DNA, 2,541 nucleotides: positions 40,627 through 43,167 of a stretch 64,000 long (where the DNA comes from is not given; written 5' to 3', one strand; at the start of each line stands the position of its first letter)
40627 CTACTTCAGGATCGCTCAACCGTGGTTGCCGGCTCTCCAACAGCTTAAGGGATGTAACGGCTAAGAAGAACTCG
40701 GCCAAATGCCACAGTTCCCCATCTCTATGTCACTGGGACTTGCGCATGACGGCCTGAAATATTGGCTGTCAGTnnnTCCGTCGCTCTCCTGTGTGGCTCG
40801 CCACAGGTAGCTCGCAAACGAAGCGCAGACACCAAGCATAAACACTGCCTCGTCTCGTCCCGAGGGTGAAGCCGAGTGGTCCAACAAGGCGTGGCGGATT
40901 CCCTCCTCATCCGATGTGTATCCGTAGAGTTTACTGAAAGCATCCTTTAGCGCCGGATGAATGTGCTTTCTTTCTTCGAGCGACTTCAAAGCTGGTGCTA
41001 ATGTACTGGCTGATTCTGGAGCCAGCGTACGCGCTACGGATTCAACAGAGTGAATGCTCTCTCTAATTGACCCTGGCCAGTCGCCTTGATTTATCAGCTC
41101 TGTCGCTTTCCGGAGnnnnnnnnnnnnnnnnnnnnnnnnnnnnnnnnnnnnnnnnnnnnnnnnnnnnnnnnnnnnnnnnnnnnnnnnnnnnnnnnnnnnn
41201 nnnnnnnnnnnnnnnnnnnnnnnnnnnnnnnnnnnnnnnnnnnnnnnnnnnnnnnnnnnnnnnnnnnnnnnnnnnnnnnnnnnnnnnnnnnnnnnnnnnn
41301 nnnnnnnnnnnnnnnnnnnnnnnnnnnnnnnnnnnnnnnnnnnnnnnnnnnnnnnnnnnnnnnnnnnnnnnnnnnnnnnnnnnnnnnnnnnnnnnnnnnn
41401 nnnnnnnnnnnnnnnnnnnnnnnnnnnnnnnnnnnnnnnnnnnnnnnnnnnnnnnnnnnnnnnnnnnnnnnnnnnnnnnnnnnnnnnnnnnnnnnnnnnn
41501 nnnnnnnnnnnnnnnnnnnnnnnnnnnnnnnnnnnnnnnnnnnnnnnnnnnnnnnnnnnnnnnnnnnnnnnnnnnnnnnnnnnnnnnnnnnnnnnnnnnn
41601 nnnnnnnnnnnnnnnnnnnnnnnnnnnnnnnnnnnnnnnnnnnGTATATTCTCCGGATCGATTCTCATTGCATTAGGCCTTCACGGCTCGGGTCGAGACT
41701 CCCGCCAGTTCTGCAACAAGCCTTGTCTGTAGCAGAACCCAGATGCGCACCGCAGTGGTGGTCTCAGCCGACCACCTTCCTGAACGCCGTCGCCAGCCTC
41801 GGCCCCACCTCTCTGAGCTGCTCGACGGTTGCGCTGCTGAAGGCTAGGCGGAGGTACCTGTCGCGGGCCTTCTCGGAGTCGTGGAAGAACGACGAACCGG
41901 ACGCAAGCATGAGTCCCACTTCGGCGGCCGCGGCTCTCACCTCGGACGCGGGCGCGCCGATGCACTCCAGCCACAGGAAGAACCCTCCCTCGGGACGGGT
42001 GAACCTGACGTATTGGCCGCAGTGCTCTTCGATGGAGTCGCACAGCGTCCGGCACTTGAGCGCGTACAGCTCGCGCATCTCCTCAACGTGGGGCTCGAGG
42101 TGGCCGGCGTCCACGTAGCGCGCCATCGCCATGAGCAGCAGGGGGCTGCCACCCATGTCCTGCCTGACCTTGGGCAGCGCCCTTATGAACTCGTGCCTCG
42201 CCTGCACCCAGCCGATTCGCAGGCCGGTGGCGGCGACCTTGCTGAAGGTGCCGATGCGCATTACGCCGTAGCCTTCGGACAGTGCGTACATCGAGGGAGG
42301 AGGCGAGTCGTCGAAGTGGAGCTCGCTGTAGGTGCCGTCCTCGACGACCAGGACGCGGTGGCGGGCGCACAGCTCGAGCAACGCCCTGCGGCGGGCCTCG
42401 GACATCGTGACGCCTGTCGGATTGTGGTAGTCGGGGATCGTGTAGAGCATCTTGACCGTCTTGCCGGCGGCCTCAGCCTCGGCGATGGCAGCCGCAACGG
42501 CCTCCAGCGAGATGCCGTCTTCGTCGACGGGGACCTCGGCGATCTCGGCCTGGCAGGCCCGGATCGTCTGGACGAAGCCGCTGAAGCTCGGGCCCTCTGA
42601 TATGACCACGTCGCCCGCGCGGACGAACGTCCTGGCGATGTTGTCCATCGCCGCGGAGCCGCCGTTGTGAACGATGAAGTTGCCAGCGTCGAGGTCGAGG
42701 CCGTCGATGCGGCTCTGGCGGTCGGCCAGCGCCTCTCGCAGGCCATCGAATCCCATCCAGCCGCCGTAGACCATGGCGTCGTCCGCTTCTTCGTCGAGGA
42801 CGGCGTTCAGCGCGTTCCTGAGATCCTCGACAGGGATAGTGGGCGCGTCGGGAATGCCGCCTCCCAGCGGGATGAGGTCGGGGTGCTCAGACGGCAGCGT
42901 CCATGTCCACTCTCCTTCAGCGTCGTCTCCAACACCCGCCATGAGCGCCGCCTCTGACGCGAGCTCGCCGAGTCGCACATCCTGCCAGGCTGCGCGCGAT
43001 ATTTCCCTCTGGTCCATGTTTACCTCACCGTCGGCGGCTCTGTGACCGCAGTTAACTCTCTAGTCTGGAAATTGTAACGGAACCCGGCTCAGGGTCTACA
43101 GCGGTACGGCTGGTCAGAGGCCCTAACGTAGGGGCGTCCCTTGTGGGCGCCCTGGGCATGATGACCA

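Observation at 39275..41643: Two adjacent HEPN-type genes in a lower-GC island: Swt1-like HEPN fusion plus AbiJ-like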

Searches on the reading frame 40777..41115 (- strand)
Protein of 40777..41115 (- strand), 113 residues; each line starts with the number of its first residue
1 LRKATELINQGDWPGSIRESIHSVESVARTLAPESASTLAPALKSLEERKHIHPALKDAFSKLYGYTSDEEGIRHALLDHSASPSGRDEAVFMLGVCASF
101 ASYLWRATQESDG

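Call 45: search_protein_families(library=pfam, proteins=[window:40777-41115:-], max_evalue=10)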
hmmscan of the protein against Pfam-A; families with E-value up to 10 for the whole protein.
seq(113 aa): 1 family
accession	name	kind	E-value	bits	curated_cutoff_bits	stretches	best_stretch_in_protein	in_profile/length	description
PF11346.13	DUF3149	-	0.24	11.4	23.2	1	91-106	18-33/40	Protein of unknown function (DUF3149)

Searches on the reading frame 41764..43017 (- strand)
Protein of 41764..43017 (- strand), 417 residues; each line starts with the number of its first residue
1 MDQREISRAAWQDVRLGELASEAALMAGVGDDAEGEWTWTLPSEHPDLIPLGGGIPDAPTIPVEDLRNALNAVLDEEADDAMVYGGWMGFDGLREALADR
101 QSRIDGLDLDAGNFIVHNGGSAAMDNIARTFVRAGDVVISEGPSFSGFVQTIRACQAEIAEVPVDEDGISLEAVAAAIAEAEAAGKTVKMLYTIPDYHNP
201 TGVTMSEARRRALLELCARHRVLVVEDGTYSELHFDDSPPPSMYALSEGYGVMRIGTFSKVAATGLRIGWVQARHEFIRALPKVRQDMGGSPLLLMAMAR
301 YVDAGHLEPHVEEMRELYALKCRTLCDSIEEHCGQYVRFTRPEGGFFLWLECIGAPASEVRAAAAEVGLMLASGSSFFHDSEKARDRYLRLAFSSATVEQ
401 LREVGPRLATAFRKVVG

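Call 3: search_protein_families(library=pfam, proteins=[window:41764-43017:-], max_evalue=0.1)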
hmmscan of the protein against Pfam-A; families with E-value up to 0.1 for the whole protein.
window:41764-43017:- (417 aa): 4 families
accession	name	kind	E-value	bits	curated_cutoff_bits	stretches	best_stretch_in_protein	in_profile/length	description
PF00155.27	Aminotran_1_2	-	1.5e-37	130.1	19.7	1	47-404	2-357/361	Aminotransferase class I and II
PF12897.13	Asp_aminotransf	-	4.2e-18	65.8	27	1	143-410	132-407/421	Aspartate amino-transferase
PF00582.32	Usp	-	0.023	15.7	24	1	162-222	7-67/141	Universal stress protein family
PF01053.26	Cys_Met_Meta_PP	-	0.09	11.7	27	0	113-230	69-176/381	Cys/Met metabolism PLP-dependent enzyme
